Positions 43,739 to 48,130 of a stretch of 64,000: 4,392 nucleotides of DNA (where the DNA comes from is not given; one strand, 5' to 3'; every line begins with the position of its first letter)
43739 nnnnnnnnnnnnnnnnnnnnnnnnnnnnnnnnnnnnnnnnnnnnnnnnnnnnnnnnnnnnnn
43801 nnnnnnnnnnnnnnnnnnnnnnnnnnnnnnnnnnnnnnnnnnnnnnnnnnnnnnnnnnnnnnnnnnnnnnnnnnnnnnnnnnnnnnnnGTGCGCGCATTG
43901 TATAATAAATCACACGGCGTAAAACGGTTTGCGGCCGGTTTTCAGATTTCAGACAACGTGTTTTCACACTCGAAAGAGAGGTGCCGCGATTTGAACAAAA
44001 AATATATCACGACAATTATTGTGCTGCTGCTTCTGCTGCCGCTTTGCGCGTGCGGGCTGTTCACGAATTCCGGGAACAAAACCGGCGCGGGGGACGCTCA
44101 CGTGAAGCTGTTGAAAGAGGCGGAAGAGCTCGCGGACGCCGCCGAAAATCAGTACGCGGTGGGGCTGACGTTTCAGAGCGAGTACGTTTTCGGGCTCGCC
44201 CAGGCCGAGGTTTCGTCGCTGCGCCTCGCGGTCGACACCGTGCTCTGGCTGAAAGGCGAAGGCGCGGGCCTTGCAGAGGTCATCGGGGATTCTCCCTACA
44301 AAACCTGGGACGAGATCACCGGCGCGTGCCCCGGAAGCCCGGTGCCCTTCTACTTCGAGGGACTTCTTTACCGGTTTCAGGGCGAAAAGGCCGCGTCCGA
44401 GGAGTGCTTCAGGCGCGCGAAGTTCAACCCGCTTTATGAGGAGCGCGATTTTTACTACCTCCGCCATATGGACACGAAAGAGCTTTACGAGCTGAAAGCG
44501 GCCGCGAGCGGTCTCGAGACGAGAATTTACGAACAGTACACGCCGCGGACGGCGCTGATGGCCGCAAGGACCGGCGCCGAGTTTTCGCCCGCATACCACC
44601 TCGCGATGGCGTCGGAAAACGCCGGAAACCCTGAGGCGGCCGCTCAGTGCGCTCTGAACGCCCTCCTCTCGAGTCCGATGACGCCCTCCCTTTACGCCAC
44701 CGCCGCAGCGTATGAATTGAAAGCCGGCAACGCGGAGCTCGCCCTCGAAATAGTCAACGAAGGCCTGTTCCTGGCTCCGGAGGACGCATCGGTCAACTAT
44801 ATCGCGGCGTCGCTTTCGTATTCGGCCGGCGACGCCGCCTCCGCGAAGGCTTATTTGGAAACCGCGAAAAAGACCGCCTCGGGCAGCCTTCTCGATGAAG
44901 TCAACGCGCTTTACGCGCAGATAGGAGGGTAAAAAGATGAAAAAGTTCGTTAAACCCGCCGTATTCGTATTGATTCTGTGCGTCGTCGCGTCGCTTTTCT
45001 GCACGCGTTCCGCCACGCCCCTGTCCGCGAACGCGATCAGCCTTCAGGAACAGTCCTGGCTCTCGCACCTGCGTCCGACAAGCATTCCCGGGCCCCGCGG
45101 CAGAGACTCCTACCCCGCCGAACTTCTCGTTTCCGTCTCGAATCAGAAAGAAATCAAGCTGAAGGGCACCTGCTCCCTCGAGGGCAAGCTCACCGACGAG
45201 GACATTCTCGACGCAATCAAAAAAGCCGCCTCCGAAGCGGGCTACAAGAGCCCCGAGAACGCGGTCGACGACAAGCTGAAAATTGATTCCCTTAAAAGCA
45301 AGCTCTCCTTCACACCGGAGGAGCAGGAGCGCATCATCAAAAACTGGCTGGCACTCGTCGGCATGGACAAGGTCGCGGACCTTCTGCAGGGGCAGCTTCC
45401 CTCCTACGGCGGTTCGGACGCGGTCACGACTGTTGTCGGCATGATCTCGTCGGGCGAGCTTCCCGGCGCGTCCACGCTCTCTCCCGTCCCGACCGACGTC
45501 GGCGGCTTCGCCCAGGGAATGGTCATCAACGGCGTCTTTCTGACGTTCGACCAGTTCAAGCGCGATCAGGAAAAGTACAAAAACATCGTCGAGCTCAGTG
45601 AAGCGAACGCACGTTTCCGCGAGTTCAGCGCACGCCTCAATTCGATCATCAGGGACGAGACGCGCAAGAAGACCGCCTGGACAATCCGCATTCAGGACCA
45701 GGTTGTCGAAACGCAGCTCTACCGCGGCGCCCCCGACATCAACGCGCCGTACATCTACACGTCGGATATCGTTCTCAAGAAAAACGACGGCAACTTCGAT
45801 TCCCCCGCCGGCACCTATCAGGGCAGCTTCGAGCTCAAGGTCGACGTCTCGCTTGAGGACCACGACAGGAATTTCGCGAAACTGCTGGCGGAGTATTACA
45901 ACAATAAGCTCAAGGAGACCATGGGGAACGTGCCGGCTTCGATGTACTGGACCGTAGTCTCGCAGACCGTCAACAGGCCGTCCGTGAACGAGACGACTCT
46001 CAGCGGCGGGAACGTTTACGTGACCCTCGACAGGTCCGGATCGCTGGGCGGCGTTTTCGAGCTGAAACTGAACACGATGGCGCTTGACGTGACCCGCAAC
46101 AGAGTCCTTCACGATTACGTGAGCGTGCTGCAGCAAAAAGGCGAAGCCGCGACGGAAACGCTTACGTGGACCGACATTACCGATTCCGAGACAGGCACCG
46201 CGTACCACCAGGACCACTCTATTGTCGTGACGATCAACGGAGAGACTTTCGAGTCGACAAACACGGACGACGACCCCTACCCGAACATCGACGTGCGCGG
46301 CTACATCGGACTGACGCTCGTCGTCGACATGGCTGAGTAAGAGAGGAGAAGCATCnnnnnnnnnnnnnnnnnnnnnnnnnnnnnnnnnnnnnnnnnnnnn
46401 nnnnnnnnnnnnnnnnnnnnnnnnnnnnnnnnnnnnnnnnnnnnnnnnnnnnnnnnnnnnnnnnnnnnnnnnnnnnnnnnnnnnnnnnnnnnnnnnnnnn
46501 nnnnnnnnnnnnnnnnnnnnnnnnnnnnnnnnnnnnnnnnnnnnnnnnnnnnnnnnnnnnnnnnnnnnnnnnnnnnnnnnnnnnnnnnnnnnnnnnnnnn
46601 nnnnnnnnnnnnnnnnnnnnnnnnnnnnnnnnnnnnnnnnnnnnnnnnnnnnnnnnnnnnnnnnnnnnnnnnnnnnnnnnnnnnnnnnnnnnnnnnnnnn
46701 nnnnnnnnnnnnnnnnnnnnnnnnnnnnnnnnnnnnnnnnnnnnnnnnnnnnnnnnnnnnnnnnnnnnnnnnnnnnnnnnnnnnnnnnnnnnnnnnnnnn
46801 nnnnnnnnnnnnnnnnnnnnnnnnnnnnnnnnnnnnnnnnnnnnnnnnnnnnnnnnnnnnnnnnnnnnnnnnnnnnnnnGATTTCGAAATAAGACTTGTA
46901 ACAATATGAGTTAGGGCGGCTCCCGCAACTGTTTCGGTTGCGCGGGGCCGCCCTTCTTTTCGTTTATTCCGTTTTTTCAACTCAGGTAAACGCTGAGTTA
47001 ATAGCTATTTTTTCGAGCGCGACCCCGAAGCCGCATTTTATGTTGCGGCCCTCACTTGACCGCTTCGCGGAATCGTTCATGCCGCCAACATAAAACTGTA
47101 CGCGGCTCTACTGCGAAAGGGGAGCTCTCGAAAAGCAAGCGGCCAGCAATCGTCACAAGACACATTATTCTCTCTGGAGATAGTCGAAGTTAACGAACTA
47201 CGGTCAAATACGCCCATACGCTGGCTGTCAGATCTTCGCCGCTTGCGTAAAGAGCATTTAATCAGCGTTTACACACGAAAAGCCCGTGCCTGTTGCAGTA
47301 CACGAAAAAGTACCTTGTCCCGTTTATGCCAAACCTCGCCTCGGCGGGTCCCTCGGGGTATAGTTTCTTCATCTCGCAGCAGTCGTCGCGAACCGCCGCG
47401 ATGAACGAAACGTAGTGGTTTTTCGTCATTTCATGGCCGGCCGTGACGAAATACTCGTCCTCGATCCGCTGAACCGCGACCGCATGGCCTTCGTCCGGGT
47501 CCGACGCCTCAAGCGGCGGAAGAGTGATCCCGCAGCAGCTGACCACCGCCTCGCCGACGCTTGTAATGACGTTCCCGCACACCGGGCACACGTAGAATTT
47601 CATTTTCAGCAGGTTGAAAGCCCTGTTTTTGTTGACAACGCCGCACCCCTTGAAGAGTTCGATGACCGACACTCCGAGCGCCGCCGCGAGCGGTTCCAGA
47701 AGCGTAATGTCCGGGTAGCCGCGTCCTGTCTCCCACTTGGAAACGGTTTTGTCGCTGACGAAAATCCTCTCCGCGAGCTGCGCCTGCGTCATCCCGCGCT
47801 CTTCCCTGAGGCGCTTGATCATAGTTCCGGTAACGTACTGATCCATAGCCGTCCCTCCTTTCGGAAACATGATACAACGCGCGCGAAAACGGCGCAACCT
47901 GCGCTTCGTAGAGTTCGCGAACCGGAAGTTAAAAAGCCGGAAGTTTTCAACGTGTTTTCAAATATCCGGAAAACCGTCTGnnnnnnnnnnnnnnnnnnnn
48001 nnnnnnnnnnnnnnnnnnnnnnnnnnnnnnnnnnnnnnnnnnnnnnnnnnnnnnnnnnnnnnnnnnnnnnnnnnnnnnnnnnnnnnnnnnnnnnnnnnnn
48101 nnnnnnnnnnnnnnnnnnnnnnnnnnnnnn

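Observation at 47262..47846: Fusion of an XRE-type HTH domain to a complete desulfoferrodoxin (superoxide reductase) module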

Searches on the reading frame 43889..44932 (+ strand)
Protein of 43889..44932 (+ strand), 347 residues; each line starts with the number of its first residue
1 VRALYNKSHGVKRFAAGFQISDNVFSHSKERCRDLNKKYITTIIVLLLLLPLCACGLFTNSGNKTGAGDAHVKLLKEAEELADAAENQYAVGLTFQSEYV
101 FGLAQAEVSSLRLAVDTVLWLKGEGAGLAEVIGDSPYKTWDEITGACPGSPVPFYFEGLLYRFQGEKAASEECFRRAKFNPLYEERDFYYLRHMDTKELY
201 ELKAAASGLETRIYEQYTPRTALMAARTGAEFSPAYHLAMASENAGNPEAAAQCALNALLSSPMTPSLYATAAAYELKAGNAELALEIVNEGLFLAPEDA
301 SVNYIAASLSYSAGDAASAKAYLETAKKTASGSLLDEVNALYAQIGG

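Call 21: search_protein_families(library=pfam, proteins=[window:43889-44932:+], max_evalue=0.001)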
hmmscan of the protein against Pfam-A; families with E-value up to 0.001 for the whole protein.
window:43889-44932:+ (347 aa): 1 family
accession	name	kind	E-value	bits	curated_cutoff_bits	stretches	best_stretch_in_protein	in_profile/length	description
PF23300.3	HEAT_Nup120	-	0.00068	20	29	0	278-331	8-57/170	Nucleoporin Nup120, HEAT repeats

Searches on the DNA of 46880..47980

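Call 64: search_rna_families(source=window, start=46880, end=47980, threshold=evalue, max_evalue=1)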
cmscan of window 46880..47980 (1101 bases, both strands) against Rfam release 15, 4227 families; matches with E-value up to 1: 0.
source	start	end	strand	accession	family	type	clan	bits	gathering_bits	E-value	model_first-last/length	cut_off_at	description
